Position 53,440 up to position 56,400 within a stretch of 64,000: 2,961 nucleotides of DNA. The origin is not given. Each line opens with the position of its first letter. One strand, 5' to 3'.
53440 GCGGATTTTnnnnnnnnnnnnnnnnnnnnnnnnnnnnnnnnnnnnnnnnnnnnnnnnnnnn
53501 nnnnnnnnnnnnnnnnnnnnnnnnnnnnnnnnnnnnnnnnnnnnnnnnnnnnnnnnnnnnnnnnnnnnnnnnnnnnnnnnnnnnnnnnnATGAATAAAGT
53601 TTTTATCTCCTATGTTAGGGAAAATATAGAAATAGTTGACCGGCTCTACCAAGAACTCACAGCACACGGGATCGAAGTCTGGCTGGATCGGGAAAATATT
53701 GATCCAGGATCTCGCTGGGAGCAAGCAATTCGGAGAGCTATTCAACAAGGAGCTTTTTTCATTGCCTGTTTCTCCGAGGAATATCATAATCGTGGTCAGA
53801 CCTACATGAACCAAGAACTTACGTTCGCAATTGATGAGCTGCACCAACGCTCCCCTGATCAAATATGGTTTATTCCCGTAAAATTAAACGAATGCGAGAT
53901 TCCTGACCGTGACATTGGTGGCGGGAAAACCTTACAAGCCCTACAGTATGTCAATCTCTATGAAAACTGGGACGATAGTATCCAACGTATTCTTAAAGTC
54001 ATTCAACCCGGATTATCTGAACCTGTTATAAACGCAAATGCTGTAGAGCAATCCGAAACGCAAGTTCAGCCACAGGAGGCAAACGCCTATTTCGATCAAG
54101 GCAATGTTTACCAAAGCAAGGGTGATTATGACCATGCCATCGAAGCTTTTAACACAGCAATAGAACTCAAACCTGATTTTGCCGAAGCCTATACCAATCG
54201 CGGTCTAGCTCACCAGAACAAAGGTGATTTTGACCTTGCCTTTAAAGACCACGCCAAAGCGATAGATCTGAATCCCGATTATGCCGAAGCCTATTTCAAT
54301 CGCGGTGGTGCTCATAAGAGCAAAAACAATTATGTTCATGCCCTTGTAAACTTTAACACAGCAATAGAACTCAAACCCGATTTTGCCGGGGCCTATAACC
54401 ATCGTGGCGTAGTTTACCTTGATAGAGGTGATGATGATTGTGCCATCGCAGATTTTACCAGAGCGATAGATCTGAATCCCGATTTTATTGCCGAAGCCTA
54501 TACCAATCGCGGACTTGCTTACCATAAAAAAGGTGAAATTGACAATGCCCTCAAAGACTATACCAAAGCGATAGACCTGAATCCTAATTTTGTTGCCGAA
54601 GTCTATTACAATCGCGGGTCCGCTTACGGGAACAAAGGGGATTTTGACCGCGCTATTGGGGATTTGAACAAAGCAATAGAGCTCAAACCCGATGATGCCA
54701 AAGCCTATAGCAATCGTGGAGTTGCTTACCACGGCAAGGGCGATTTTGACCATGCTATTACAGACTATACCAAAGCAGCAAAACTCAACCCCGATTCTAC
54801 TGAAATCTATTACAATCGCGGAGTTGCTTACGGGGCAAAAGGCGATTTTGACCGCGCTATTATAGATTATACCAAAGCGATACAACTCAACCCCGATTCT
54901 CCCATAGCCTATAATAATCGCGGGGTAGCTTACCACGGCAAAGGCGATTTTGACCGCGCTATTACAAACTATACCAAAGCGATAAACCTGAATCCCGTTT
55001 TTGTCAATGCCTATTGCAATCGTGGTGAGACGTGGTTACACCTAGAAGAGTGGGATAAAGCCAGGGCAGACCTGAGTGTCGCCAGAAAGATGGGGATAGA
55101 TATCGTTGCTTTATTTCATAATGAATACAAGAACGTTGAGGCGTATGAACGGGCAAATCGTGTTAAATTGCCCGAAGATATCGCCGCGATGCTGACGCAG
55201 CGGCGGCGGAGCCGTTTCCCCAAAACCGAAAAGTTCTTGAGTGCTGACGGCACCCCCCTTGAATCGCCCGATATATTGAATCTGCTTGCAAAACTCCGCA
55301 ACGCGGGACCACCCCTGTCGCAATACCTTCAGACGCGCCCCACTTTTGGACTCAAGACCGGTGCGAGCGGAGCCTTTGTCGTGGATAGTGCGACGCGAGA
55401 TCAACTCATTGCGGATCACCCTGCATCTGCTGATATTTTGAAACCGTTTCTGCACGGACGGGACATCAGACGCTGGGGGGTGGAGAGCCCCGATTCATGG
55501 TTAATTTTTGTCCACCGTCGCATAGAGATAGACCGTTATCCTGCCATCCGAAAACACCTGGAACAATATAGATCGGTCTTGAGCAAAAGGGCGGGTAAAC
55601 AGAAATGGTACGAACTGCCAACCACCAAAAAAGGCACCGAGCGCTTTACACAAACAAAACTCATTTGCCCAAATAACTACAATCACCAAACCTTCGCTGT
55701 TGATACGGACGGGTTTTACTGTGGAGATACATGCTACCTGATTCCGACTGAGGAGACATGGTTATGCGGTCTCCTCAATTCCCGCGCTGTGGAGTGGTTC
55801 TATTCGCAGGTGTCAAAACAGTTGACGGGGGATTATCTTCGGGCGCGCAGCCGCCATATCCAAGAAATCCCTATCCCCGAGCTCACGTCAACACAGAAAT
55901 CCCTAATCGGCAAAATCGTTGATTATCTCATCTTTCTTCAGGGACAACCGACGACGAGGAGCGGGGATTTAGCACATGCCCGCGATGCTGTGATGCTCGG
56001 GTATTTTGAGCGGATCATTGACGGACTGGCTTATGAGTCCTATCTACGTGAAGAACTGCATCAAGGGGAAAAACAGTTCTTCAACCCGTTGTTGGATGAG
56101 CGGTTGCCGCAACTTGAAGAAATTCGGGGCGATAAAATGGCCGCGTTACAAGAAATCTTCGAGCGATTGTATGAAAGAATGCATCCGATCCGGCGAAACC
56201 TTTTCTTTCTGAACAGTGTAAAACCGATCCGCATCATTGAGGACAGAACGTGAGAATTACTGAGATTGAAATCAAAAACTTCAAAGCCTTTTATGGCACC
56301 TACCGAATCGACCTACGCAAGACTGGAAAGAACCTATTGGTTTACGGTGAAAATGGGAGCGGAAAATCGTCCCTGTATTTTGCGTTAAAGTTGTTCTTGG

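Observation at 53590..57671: TIR-TPR protein carrying a Type IIG-style DNA target-recognition domain, coupled to an ABC/SMC-like ATPase: candidate novel sequence- or methylation-sensing defense module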

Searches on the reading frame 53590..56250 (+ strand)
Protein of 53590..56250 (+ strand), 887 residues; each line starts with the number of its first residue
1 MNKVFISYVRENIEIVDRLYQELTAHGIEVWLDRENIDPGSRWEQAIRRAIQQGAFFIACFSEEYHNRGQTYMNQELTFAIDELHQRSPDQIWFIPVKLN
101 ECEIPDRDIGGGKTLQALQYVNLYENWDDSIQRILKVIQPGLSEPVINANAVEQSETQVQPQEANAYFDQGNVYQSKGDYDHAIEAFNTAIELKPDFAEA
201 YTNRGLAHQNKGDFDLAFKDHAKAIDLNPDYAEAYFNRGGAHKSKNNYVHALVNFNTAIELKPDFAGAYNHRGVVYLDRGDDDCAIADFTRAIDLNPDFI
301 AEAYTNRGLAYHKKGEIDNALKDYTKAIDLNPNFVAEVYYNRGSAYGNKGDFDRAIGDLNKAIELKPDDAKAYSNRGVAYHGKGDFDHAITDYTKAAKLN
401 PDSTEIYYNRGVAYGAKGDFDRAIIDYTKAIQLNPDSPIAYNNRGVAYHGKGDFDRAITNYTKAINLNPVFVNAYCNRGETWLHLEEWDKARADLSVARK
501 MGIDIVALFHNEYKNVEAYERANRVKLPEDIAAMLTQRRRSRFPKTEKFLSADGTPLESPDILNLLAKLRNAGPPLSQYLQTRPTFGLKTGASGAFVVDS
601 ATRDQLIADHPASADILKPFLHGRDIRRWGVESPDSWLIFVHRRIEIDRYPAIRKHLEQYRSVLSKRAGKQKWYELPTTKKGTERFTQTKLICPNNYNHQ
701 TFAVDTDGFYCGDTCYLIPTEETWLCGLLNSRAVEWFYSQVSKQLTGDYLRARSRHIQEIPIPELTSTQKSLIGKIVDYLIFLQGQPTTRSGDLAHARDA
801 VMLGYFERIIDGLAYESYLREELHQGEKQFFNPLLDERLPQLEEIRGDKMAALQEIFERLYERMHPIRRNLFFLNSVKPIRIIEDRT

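Call 7: search_protein_families(library=pfam, proteins=[window:53590-56250:+], max_evalue=0.01)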
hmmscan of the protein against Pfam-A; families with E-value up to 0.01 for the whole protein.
window:53590-56250:+ (887 aa): 32 families (the best 25 are shown)
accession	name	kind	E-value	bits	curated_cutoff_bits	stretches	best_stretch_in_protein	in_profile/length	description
PF00515.34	TPR_1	-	5.5e-96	311.3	27.8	9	301-334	1-34/34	Tetratricopeptide repeat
PF13414.12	TPR_11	-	3.6e-81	267.1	26.8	9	171-212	1-42/42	TPR repeat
PF07719.23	TPR_2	-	8.2e-76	244.4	27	9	405-436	2-33/34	Tetratricopeptide repeat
PF13181.12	TPR_8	-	1.3e-69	224.9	25.7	7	301-333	1-33/34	Tetratricopeptide repeat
PF13431.12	TPR_17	-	6.8e-57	185.5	24.4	7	427-458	2-33/34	Tetratricopeptide repeat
PF13432.12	TPR_16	-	6.5e-43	145.2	32.7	6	340-403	1-64/65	Tetratricopeptide repeat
PF13424.12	TPR_12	-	6.9e-37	125.9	30.1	7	405-467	4-74/77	Tetratricopeptide repeat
PF13371.12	TPR_9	-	2.6e-32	111.1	35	4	172-234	3-65/73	Tetratricopeptide repeat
PF13428.12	TPR_14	-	2e-26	90.2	23.5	0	165-204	2-41/44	Tetratricopeptide repeat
PF13676.11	TIR_2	-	8e-26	91.4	28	1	4-135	1-122/122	TIR domain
PF13174.12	TPR_6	-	1.7e-20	72.6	26.3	0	407-437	3-33/33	Tetratricopeptide repeat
PF14559.12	TPR_19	-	9.9e-19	67.9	25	1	383-424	4-45/68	Tetratricopeptide repeat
PF12950.13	TaqI_C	-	1e-15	58.4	26.5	1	618-762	1-118/118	TaqI-like C-terminal specificity domain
PF13176.12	TPR_7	-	7.3e-15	54.2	27.9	0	170-197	5-32/36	Tetratricopeptide repeat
PF13374.12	TPR_10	-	6.5e-14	51.8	27.5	0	198-227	2-31/42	Tetratricopeptide repeat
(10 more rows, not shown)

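Call 8: search_protein_families(library=padloc, proteins=[window:53590-56250:+], max_evalue=0.01)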
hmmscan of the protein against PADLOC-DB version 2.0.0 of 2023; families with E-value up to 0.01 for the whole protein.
window:53590-56250:+ (887 aa): 26 families (the best 25 are shown)
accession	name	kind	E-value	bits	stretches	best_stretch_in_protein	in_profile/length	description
PDLC03596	REase_MTase_IIG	-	4e-23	79.4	1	546-777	851-1099/1148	Type IIG restriction enzyme-methyltransferase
PDLC03601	REase_MTase_IIG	-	1.6e-20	70.6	1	565-766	844-1056/1110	Type IIG restriction enzyme-methyltransferase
PDLC03612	REase_MTase_IIG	-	1.2e-18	64.7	1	561-778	963-1201/1247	Type IIG restriction enzyme-methyltransferase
PDLC03609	REase_MTase_IIG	-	1.5e-14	50.7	1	548-772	699-939/1066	Type IIG restriction enzyme-methyltransferase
PDLC02421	Aga_TIR-PNTD1-PNTD2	-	1.1e-11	42.5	1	2-138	4-132/430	Class I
PDLC02012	SAVED5--SAVED_TIR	-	1.8e-11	41.8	1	3-54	15-65/404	-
PDLC02403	Aga_TIR-PNTD1-PNTD2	-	1.8e-11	41.8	1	19-138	21-131/443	Class I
PDLC02643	DrmMI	-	1e-09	34.8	1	595-771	1031-1216/1347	DrmMI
PDLC03313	MTase_II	-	1.4e-09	35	1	556-773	307-526/563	Type II methyltransferase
PDLC03598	REase_MTase_IIG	-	1.9e-09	34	1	575-777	638-842/912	Type IIG restriction enzyme-methyltransferase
PDLC05062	PDC-S66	-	5.7e-09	33.8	1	4-69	151-217/282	-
PDLC02907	TPR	-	4.4e-08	30.1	1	151-230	603-680/864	-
PDLC03250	MTase_II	-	1.5e-07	28.5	1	587-747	524-691/775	Type II methyltransferase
PDLC03957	bSEFIR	-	1.2e-06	26.6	1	3-97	40-139/412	-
PDLC03226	MTase_II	-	2.2e-06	24.6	1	587-769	337-537/579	Type II methyltransferase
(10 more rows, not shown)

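Call 13: find_encoding_contigs(protein=window:53590-56250:+, flank=10000, max_places=4)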
Protein window:53590-56250:+ (887 aa): 1 contig read that carries it; 1 place shown.
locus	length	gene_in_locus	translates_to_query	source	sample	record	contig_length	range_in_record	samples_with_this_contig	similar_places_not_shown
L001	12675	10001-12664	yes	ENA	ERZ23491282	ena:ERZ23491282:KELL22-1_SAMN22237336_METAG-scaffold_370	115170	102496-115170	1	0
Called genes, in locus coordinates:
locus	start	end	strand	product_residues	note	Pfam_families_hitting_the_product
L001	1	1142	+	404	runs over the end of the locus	PF04326:SLFN_AlbA_2, PF13749:HATPase_c_4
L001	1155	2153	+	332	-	PF01656:CbiA, PF13614:AAA_31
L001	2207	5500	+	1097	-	PF13091:PLDc_2, PF00176:SNF2-rel_dom, PF00270:DEAD (faint), PF04851:ResIII (weak), PF00271:Helicase_C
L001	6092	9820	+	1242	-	PF02384:N6_Mtase (faint), PF07669:Eco57I, PF12950:TaqI_C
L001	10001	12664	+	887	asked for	PF13676:TIR_2, PF00515:TPR_1, PF13414:TPR_11, PF13432:TPR_16, PF00515:TPR_1, PF07719:TPR_2, PF13181:TPR_8, PF13414:TPR_11, +48 more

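Call 52: search_protein_families(library=ncbifam, proteins=[window:53590-56250:+], max_evalue=0.01)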
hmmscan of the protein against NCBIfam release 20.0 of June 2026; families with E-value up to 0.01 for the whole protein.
window:53590-56250:+ (887 aa): 37 families (the best 25 are shown)
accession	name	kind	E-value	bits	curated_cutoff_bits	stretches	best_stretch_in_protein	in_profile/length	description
NF040959.1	MamA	equivalog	7.1e-50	169.3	200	3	295-468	31-203/204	magnetosome protein MamA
NF008391.2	PRK11189.1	equivalog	4.1e-43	148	250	4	403-496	64-157/297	lipoprotein NlpI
TIGR02521.1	type_IV_pilW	equivalog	1.1e-39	136.4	154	4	152-298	18-167/234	type IV pilus biogenesis/stability protein PilW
TIGR00990.1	3a0801s09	subfamily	2.3e-39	135.5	757.25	4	342-441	337-436/615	mitochondrial import receptor subunit TOM70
TIGR02917.1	PEP_TPR_lipo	equivalog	1.5e-37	128.9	312.2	2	343-493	370-520/899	XrtA/PEP-CTERM system TPR-repeat protein PrsT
NF047558.1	TPR_END_plus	domain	1.6e-37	127.2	32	3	338-370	1-33/56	TPR end-of-group domain-containing protein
NF033762.1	social_mot_Tgl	equivalog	1.5e-36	126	225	3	205-395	38-229/252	social motility TPR repeat lipoprotein Tgl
NF033758.1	gliding_GltE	equivalog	2e-35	122.6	225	5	352-434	272-355/411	adventurous gliding motility TPR repeat lipoprotein GltE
NF002725.1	PRK02603.1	equivalog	1.3e-33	116.4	143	4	370-453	35-121/173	photosystem I assembly protein Ycf3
NF047371.1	FlcA_CTERM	equivalog_domain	2.6e-24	85.7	300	4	371-466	439-535/646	periplasmic flagellar collar protein FlcA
NF047507.1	TPR_BatC_Lepto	exception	4.8e-24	85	175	3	218-334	12-129/214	TPR repeat-containing protein BatC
TIGR02552.1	LcrH_SycD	equivalog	2.7e-23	82.2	104.8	3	157-229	45-117/136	SycD/LcrH family type III secretion system chaperone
NF033920.0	C39_PA2778_fam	equivalog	1.8e-18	66.9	150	2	149-228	175-254/255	PA2778 family cysteine peptidase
NF007302.0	PRK09782.1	equivalog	3.4e-18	65.1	1223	3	314-406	592-682/990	phage receptor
NF053607.1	CHU_0125_OmpA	equivalog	4.7e-15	55.1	620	2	165-261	20-116/639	CHU_0125 family OmpA-like outer membrane integrity protein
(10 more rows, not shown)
